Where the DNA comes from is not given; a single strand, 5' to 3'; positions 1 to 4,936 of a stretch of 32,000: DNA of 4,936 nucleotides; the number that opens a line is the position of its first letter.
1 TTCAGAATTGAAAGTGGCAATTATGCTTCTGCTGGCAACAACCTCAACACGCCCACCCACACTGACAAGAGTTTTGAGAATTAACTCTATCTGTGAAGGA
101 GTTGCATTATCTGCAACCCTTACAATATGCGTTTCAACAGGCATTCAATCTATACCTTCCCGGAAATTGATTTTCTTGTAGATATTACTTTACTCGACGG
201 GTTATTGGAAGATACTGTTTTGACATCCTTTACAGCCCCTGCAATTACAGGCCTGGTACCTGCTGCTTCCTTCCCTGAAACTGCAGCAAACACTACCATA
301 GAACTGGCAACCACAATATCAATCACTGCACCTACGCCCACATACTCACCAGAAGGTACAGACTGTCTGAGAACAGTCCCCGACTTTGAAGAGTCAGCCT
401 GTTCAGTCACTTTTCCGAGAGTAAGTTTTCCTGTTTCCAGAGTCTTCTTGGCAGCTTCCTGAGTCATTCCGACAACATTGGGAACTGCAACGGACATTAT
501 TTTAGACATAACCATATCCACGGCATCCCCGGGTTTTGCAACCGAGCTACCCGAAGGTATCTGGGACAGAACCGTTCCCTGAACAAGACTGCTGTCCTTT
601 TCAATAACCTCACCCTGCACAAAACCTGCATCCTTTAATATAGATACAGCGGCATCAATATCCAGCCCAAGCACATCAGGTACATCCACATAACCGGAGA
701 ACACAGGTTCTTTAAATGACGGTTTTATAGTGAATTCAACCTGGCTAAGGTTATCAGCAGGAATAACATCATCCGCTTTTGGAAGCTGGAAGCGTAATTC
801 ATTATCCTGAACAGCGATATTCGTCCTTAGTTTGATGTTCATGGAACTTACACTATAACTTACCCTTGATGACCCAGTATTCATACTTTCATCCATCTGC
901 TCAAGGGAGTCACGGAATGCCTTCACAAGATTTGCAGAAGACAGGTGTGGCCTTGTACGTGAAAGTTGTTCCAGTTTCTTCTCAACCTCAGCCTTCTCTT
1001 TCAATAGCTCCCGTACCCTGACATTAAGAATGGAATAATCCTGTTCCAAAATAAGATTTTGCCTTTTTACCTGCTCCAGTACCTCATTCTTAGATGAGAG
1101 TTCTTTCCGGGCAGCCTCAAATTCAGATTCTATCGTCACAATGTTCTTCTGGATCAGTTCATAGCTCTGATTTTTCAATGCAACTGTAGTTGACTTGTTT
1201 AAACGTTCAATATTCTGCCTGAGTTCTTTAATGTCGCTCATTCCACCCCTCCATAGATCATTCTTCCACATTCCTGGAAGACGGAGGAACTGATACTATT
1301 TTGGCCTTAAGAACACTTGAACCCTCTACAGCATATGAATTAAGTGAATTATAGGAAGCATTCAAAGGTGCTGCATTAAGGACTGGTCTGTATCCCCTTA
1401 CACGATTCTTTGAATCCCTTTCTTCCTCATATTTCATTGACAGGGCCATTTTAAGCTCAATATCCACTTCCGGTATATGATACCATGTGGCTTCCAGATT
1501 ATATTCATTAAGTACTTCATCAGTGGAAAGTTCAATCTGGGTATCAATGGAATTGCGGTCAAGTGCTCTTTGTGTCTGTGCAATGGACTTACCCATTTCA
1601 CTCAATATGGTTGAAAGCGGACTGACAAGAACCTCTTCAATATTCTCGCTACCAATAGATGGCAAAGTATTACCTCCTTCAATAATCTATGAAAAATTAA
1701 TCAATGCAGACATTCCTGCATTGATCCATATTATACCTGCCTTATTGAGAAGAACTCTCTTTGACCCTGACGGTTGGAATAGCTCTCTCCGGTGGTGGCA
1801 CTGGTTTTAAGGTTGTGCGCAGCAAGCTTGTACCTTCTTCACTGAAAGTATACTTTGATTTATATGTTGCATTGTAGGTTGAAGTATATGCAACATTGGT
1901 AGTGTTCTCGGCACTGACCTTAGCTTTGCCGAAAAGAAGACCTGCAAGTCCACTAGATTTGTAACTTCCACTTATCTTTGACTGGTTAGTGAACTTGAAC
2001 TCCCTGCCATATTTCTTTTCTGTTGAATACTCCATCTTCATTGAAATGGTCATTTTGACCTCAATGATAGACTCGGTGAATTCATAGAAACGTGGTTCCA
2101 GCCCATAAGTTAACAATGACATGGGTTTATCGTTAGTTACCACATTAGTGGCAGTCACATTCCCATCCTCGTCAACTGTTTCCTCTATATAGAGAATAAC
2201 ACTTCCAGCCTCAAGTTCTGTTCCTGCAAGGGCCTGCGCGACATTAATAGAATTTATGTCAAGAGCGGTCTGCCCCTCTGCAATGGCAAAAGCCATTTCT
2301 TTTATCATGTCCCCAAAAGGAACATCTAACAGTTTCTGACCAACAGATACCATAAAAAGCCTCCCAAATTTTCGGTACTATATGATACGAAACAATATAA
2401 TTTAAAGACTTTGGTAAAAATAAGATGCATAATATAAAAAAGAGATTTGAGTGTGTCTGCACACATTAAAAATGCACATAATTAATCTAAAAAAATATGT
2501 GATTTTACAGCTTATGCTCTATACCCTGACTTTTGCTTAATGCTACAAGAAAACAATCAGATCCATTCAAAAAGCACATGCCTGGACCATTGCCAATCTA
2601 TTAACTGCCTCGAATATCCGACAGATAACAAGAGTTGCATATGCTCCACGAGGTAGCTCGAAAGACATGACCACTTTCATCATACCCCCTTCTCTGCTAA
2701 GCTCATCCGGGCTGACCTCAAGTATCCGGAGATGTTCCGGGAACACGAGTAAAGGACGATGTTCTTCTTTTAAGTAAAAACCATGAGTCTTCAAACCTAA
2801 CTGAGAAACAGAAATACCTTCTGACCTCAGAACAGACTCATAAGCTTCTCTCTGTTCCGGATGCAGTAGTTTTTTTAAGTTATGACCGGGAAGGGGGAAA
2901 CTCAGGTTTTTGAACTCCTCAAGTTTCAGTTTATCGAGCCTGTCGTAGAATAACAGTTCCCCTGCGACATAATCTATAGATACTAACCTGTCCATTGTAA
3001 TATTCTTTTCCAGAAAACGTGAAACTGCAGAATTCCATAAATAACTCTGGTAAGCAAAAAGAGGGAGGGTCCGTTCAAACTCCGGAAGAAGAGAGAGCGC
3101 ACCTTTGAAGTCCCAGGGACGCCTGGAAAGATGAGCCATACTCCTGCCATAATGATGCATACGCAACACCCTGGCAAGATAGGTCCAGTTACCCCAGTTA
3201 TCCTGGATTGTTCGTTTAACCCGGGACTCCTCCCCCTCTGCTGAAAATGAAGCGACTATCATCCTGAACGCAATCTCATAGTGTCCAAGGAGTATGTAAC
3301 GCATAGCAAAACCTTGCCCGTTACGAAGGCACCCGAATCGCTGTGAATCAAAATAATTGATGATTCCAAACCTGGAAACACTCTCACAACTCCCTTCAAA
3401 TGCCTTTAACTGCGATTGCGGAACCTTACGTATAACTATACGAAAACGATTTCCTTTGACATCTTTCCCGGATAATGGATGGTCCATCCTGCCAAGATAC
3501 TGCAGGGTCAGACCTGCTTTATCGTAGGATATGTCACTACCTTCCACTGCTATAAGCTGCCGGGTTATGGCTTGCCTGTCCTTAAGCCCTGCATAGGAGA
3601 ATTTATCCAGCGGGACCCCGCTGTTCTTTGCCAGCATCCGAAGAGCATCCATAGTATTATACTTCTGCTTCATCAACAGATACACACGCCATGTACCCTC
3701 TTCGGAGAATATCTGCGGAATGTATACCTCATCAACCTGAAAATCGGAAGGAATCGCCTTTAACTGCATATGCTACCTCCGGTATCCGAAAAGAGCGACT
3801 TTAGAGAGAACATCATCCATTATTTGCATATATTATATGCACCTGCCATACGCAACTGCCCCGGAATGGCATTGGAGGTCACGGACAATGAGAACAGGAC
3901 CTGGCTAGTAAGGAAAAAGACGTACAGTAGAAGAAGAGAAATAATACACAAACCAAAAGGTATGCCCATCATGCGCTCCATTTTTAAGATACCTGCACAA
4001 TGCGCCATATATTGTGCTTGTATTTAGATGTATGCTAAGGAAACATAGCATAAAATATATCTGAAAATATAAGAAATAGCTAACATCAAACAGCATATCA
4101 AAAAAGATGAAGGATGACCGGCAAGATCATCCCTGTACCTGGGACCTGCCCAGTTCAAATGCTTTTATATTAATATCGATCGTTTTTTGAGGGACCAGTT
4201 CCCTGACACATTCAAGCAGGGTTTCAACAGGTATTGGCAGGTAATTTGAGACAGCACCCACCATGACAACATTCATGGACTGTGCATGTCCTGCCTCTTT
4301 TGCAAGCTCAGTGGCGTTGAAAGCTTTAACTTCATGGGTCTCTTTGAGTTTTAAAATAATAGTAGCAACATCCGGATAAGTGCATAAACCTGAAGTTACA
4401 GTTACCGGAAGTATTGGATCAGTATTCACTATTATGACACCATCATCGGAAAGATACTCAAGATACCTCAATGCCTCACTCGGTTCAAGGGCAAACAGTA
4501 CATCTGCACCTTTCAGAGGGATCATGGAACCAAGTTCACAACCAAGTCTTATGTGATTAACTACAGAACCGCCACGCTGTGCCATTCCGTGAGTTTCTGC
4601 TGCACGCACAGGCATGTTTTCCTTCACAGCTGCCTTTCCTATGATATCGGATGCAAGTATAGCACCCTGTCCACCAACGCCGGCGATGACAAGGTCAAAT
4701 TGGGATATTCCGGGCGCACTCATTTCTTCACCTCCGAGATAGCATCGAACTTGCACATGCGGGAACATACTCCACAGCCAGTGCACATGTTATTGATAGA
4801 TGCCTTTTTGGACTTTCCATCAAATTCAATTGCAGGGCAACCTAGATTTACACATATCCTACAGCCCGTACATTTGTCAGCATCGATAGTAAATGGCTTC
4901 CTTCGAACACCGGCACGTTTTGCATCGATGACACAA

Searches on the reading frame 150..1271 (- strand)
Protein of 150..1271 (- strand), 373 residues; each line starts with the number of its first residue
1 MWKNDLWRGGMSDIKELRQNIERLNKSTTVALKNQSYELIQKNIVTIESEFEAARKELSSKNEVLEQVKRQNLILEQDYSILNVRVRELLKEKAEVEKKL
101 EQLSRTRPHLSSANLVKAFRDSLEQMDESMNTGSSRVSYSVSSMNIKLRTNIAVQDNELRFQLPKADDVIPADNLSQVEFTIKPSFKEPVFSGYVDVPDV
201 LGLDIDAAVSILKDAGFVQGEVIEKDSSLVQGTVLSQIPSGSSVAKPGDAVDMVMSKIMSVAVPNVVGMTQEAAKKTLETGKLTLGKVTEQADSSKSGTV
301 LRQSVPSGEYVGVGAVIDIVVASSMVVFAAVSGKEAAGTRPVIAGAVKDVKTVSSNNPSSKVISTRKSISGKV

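Call 15: search_protein_families(library=pfam, proteins=[window:150-1271:-], max_evalue=0.001)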
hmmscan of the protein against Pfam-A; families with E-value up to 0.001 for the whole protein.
window:150-1271:- (373 aa): 1 family
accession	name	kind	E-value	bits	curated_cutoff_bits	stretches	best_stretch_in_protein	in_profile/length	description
PF03793.24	PASTA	-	6.7e-22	77.7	23.2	2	261-322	1-63/64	PASTA domain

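Call 81: find_encoding_contigs(protein=window:150-1271:-, flank=10000, max_places=1)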
Protein window:150-1271:- (373 aa): no gene with exactly this product is on record in the collection.

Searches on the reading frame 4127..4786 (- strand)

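Call 15: search_protein_families(library=pfam, proteins=[window:4127-4786:-], max_evalue=0.001)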
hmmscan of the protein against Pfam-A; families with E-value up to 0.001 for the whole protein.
window:4127-4786:- (219 aa): 1 family
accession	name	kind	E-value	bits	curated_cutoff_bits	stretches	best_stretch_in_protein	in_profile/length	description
PF01558.24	POR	-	2.2e-42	145.6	27.4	1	38-214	1-172/173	Pyruvate ferredoxin/flavodoxin oxidoreductase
